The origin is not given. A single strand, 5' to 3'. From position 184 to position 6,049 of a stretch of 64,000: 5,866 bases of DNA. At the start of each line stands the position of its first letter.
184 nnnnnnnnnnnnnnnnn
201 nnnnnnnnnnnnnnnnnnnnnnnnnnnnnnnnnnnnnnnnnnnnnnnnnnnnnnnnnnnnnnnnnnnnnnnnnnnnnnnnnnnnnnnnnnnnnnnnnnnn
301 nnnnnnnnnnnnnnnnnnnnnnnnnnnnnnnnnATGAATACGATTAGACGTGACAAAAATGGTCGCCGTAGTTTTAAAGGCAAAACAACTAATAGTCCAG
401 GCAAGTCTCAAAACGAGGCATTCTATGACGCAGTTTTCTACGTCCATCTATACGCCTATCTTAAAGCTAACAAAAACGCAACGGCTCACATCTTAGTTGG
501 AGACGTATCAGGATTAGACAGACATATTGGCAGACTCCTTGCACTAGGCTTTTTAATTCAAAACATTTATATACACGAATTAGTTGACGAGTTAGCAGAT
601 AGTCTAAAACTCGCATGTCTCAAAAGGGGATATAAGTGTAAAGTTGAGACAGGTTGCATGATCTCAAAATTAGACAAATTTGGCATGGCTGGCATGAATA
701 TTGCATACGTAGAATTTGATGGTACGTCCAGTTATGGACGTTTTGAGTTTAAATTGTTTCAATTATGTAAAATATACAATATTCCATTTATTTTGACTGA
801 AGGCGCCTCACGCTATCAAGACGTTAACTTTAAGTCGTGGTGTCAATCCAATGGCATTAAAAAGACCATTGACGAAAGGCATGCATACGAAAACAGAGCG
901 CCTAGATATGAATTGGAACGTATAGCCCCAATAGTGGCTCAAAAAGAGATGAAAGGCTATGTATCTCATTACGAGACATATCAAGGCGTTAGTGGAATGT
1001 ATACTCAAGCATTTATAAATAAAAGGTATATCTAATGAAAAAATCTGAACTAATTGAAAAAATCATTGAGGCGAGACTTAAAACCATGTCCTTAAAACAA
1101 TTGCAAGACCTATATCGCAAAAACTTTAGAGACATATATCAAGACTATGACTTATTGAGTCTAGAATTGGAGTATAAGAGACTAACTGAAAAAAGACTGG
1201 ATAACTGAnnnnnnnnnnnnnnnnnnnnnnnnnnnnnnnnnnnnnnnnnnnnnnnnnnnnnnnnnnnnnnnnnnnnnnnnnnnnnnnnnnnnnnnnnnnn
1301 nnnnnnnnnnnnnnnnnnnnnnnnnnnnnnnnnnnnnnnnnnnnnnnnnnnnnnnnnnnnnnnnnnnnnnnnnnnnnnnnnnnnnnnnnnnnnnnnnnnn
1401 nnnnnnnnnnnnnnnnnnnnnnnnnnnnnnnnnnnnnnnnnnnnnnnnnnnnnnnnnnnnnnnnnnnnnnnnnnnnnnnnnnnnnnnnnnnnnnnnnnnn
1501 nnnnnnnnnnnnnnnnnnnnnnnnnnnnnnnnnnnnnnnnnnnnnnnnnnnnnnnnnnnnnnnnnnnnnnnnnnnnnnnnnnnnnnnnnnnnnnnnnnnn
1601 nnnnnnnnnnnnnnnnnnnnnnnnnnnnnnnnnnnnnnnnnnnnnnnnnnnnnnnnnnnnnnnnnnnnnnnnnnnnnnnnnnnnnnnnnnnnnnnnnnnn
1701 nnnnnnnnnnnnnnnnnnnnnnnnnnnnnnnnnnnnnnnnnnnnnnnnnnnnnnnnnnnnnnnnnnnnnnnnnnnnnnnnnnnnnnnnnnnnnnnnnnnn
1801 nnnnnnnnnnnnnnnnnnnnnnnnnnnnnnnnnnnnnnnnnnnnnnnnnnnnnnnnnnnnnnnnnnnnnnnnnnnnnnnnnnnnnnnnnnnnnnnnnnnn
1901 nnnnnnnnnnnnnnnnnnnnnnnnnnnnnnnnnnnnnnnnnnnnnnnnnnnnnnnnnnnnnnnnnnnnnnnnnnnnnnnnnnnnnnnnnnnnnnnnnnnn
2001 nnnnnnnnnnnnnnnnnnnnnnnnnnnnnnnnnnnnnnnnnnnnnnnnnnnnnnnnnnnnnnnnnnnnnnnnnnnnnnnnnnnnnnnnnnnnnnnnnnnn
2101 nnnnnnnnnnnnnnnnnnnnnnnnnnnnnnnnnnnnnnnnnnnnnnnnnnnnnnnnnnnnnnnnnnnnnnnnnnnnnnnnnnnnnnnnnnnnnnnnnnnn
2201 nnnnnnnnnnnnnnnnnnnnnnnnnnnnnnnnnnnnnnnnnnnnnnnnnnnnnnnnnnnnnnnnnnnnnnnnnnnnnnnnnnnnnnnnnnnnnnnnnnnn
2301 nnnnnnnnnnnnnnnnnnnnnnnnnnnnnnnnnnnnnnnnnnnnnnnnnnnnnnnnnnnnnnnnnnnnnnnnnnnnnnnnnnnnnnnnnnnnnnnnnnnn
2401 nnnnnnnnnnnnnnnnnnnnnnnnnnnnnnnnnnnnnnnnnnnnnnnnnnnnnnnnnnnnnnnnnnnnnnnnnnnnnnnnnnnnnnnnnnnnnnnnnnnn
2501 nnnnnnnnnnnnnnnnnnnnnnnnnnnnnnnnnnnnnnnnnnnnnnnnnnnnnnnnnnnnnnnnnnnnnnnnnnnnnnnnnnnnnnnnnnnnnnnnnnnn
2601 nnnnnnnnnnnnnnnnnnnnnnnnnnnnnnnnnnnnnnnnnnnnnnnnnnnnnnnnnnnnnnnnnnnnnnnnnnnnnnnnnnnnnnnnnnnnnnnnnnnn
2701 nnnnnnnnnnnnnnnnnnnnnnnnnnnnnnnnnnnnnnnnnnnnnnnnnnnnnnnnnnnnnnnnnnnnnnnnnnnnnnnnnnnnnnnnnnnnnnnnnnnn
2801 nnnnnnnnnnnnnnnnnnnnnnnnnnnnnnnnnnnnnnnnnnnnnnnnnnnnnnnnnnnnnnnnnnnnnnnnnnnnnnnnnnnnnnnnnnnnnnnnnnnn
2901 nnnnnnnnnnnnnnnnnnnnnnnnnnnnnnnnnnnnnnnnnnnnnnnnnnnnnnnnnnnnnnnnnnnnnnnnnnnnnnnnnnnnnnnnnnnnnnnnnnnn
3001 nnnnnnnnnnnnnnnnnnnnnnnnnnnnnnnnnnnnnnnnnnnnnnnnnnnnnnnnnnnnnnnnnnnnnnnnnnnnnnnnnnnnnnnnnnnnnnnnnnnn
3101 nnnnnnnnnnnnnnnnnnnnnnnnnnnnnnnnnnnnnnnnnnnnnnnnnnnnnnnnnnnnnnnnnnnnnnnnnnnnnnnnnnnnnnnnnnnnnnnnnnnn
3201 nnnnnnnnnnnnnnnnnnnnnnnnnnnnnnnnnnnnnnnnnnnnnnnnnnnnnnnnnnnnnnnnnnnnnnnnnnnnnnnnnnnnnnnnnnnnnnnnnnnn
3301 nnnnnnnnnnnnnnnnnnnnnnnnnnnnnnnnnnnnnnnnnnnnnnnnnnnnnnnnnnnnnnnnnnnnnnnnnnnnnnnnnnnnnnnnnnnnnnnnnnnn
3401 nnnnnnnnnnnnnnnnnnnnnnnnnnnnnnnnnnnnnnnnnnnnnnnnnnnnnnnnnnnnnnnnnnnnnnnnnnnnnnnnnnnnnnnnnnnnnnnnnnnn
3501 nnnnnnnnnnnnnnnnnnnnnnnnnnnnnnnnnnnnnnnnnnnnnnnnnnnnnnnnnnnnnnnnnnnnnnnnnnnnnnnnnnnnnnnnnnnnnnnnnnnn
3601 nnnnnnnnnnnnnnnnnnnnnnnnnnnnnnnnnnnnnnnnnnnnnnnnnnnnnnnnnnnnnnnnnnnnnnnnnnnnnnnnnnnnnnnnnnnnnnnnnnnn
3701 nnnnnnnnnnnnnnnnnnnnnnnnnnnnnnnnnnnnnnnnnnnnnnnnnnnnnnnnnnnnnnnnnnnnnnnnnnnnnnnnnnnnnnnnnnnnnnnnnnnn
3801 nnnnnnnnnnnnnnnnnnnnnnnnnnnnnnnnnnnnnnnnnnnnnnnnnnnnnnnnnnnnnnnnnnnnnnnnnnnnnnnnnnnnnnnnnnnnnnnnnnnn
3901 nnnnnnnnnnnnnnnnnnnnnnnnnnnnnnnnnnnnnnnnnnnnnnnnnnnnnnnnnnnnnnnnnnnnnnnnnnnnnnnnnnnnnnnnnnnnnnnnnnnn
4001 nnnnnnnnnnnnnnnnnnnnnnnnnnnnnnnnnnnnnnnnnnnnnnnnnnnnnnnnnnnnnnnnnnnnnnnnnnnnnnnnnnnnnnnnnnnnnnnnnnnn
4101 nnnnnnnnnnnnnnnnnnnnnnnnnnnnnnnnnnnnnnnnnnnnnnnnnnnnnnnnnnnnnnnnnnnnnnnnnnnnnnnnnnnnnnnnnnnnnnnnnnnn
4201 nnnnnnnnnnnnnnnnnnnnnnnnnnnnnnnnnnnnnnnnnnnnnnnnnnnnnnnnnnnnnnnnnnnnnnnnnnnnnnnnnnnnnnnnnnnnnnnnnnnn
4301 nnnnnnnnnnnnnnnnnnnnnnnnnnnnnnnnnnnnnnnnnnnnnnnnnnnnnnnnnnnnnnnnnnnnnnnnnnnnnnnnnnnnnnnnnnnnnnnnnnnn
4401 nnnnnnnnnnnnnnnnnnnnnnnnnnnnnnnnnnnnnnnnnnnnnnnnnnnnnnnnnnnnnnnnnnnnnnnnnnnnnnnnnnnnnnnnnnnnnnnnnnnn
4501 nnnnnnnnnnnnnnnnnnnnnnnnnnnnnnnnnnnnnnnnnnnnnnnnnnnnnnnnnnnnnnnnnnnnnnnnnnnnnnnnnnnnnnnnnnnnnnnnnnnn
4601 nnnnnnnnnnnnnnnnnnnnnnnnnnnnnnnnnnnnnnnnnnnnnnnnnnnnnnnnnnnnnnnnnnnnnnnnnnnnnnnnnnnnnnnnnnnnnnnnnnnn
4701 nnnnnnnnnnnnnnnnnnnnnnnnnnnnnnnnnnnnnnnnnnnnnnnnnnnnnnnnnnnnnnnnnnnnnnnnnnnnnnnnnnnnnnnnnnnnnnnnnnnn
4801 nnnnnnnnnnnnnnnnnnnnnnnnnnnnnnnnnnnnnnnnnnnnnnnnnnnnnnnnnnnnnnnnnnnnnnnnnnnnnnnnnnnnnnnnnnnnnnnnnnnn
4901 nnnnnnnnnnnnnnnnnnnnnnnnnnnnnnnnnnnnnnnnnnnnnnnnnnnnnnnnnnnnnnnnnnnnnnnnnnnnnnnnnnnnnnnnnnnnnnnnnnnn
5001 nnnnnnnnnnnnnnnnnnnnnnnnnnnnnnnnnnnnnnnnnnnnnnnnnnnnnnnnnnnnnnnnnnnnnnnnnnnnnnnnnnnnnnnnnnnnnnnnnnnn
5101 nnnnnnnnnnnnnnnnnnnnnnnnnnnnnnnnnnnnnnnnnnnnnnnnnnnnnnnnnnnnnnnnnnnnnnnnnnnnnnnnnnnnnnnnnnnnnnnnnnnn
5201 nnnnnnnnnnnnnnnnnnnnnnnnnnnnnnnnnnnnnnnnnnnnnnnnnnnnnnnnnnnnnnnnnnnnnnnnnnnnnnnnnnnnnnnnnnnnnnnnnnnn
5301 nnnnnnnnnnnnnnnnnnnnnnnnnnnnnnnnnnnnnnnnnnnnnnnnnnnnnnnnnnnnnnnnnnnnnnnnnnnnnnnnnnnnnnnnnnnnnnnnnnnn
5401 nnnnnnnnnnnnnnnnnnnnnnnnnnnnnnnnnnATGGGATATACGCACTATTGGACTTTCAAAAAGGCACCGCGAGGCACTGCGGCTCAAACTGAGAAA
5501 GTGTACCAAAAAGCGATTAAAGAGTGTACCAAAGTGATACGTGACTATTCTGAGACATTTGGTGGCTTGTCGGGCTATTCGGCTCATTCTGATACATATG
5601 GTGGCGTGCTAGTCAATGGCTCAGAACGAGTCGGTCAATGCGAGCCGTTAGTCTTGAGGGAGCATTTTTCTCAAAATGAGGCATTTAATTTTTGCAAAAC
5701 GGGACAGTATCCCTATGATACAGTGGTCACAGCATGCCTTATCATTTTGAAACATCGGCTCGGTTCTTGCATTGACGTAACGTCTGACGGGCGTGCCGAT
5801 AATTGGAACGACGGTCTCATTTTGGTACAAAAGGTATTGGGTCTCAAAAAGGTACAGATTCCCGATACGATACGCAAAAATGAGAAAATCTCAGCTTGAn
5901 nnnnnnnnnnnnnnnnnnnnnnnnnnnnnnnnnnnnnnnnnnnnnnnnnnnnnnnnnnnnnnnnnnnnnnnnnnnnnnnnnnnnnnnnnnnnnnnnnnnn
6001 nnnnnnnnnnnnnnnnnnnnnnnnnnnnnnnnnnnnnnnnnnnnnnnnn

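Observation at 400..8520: Pervasive 15-nt hairpin word GTCYC-(A/T)4-U-GGGAC in the early region, overlapping start codons and embedded in-frame inside genes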

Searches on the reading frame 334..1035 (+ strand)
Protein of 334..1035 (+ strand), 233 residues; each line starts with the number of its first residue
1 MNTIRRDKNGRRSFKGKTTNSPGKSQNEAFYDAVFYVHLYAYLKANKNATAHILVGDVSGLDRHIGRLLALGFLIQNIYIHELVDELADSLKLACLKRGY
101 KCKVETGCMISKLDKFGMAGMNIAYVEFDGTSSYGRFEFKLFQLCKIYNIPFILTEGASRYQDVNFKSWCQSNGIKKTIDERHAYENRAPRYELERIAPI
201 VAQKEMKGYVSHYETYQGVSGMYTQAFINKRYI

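Call 12: search_protein_families(library=pfam, proteins=[window:334-1035:+], max_evalue=0.01)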
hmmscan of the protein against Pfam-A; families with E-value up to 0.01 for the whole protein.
window:334-1035:+ (233 aa): 0 families

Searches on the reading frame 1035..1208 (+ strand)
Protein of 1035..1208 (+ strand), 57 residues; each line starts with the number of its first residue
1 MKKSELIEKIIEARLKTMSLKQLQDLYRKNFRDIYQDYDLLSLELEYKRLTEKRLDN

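Call 90: search_protein_families(library=pfam, proteins=[window:1035-1208:+], max_evalue=0.01)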
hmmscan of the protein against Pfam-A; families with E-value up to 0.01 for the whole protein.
window:1035-1208:+ (57 aa): 0 families

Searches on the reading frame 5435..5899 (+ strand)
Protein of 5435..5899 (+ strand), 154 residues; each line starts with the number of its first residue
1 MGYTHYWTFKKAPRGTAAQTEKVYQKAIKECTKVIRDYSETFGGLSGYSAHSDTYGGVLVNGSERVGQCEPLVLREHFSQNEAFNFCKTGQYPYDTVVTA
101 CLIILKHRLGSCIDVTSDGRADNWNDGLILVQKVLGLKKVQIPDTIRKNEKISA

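Call 12: search_protein_families(library=pfam, proteins=[window:5435-5899:+], max_evalue=0.01)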
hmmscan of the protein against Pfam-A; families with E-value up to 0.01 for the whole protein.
window:5435-5899:+ (154 aa): 0 families

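Call 52: find_related_loci(query=window:5435-5899:+, collection=viral_contigs, flank=10000)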
Query window:5435-5899:+ (154 aa) in viral_contigs; peptide patterns used: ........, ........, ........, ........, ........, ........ (x = any residue, [..] = any of these).
82 stretches matched a pattern; 74 encode a relative of the query (tblastn E <= 1e-3); 74 distinct loci.
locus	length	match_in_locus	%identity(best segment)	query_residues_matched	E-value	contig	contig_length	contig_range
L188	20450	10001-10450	71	1-149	1e-71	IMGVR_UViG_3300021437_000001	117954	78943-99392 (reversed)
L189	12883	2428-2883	68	1-153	4e-70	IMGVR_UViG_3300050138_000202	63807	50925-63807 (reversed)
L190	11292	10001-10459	69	1-151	3e-68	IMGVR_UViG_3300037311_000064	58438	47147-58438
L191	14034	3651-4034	56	1-128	3e-44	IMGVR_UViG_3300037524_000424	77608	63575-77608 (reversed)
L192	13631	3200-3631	51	1-143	4e-40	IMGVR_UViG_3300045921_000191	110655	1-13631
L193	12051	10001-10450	51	1-138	8e-40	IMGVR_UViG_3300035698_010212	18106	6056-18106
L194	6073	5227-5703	46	1-143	6e-40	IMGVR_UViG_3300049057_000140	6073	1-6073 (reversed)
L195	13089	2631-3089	48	1-149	3e-39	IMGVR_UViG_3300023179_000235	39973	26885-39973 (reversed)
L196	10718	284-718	44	1-147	4e-34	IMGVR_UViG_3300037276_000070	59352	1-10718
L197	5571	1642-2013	36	1-138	7e-21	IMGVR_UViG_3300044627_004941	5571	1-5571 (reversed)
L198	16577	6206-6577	36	1-138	7e-21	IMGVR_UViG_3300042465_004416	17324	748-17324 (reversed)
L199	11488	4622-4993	36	1-138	7e-21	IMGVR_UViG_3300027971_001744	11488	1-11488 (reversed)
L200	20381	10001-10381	39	1-142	9e-20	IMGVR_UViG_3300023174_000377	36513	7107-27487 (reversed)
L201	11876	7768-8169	34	1-148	2e-19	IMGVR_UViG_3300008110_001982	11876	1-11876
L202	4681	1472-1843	36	1-138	2e-19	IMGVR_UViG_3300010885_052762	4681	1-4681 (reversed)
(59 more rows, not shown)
